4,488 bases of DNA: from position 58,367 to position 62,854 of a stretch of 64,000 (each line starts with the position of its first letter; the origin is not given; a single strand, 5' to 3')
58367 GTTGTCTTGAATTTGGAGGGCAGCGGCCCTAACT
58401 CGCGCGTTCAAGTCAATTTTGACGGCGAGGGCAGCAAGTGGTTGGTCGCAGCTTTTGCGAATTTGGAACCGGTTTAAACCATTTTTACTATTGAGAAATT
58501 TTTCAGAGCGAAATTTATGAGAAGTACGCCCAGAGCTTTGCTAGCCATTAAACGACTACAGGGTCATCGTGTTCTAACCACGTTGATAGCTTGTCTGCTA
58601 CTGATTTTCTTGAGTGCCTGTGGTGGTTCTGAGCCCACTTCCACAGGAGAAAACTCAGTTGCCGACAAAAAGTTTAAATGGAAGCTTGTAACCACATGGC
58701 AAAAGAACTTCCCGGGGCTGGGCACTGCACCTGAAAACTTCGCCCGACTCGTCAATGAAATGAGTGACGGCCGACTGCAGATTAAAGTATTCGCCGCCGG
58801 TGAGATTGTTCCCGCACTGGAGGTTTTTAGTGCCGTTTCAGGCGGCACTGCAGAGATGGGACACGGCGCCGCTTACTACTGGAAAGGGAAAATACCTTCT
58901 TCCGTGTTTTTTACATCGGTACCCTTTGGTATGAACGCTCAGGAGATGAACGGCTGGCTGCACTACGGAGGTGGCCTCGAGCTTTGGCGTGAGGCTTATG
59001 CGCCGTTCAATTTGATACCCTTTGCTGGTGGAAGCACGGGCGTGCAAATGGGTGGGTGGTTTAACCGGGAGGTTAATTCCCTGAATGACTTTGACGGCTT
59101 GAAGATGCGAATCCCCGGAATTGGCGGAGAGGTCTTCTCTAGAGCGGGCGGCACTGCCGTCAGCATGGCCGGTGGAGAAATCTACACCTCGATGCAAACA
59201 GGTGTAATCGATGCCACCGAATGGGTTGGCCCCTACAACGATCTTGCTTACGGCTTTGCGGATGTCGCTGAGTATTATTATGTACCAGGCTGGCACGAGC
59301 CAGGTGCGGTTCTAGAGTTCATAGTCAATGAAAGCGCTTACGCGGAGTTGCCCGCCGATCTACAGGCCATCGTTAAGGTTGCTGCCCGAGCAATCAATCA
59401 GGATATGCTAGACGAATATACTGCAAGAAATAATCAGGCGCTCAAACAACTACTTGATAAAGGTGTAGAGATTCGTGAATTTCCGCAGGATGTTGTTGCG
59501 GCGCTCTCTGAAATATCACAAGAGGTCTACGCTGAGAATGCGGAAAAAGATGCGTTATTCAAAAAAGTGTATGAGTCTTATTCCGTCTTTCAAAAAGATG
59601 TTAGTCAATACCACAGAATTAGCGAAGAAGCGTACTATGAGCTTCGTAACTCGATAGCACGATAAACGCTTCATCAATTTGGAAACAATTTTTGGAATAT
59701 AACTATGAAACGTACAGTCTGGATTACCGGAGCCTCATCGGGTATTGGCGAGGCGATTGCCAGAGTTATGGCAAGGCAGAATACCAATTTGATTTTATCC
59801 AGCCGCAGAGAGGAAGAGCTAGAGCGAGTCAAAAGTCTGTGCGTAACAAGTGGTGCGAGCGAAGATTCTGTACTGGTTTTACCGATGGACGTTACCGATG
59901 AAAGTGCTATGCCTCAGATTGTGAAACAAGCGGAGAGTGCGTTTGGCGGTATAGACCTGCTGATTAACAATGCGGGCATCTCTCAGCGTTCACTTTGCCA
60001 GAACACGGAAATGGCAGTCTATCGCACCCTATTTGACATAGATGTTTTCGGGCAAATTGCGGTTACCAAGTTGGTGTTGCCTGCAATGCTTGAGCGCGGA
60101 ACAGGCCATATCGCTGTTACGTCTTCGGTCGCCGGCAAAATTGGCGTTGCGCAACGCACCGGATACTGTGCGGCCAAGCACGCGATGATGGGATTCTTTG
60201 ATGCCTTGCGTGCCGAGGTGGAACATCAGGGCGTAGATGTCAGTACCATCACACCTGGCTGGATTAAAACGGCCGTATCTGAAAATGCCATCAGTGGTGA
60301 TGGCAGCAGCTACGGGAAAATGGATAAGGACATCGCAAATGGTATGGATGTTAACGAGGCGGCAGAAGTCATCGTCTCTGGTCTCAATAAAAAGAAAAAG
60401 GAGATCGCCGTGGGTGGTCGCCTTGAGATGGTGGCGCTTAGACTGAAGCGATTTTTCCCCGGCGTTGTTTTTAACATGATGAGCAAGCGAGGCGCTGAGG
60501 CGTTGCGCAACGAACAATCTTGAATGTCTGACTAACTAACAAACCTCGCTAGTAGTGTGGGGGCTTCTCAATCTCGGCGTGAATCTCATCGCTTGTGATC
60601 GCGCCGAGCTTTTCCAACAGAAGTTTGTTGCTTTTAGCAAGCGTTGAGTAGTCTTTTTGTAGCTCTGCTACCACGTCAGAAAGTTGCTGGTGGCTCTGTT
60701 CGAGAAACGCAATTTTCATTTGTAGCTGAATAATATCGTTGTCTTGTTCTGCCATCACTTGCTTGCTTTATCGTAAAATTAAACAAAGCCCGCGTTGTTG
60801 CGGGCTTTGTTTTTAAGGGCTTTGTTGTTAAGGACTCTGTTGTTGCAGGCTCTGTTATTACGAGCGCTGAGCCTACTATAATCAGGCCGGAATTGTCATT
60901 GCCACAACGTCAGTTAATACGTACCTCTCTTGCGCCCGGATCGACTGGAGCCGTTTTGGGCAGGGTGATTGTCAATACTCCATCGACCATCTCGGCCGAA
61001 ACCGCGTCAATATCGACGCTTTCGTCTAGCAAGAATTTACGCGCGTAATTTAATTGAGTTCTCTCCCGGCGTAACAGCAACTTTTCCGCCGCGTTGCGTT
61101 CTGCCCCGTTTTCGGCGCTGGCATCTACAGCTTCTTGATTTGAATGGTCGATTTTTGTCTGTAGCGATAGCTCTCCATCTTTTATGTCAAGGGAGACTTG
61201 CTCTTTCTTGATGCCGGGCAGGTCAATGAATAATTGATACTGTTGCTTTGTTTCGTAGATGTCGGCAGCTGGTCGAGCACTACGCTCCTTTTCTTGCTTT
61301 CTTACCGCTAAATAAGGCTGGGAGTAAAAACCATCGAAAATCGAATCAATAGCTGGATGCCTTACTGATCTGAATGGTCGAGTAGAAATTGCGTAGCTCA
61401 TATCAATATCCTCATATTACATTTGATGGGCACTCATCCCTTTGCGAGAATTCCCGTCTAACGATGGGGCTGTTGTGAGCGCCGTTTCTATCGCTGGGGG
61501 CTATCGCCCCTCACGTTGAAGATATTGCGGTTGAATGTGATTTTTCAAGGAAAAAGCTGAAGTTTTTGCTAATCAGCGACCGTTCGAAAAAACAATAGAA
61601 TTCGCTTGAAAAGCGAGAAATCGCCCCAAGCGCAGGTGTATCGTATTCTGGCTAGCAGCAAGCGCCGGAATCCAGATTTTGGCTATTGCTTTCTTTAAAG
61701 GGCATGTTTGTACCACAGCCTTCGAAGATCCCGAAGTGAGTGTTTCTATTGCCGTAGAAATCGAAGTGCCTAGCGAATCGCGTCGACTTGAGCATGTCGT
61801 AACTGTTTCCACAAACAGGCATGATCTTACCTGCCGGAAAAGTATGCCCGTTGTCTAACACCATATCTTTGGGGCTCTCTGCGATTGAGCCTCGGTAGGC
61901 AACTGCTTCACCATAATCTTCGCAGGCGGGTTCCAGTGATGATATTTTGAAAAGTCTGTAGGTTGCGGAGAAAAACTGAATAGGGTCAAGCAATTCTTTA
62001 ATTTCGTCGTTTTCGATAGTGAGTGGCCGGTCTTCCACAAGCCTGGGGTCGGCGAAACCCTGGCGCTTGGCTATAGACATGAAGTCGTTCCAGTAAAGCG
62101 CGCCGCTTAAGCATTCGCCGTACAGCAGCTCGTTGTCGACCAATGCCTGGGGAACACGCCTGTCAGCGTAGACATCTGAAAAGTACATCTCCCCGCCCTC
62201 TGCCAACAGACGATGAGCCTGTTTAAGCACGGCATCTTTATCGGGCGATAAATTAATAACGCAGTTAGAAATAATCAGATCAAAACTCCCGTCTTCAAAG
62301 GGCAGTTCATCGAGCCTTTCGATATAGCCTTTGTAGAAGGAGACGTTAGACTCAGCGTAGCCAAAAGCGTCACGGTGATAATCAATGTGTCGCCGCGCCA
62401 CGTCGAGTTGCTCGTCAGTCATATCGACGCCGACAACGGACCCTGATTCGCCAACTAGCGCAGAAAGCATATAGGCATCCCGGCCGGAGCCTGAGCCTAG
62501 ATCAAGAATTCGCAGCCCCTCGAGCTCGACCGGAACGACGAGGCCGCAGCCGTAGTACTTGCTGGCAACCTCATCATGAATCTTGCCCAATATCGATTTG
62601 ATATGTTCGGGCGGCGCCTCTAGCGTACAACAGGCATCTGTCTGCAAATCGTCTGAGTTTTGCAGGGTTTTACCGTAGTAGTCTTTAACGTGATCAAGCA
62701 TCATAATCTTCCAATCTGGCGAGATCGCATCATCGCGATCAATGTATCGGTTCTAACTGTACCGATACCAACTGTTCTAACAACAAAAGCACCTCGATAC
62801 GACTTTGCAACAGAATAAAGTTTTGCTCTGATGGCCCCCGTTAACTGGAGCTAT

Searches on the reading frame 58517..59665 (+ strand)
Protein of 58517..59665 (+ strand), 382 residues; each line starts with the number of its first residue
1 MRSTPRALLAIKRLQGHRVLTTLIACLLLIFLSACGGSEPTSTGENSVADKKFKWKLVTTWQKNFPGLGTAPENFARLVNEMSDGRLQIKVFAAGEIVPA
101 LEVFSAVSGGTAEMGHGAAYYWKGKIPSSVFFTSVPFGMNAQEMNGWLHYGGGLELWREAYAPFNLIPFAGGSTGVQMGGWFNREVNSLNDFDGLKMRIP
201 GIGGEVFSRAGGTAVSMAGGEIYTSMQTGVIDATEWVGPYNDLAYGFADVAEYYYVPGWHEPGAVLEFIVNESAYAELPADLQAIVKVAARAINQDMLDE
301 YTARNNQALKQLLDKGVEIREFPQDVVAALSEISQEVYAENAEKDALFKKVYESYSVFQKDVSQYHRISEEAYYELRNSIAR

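Call 42: search_protein_families(library=pfam, proteins=[window:58517-59665:+], max_evalue=0.00001)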
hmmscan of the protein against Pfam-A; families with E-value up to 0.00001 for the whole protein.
window:58517-59665:+ (382 aa): 1 family
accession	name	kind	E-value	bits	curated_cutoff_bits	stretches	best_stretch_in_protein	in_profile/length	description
PF03480.18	DctP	-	2.4e-61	208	23.4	1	59-344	3-285/286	Bacterial extracellular solute-binding protein, family 7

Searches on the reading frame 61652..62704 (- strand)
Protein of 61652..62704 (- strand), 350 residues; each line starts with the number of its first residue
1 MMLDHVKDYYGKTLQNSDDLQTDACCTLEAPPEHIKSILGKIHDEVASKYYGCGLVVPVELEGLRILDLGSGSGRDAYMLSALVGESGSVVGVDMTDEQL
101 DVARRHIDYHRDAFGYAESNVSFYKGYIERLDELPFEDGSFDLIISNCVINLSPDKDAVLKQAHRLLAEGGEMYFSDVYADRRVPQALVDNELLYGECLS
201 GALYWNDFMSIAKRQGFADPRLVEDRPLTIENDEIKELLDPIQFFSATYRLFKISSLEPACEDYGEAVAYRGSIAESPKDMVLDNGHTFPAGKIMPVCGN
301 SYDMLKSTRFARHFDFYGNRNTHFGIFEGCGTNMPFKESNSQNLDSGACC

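Call 42: search_protein_families(library=pfam, proteins=[window:61652-62704:-], max_evalue=0.00001)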
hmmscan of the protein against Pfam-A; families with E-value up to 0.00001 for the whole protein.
window:61652-62704:- (350 aa): 7 families
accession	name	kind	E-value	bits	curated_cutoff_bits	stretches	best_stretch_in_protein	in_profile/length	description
PF13847.12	Methyltransf_31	-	1.4e-32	112.9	27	1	62-216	3-145/145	Methyltransferase domain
PF13649.12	Methyltransf_25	-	6.9e-18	65.6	27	1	66-171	1-97/97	Methyltransferase domain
PF08241.18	Methyltransf_11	-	1.3e-16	61.5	21.2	1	67-175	1-95/95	Methyltransferase domain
PF01209.24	Ubie_methyltran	-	3.5e-13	49.9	20.1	1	60-174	45-150/233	ubiE/COQ5 methyltransferase family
PF08242.18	Methyltransf_12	-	4.7e-12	46.9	30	1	67-172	1-97/98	Methyltransferase domain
PF13489.12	Methyltransf_23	-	2.9e-11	43.8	27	1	61-192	21-133/164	Methyltransferase domain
PF01135.25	PCMT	-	1.7e-06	28.4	20.3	1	62-112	73-123/210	Protein-L-isoaspartate(D-aspartate) O-methyltransferase (PCMT)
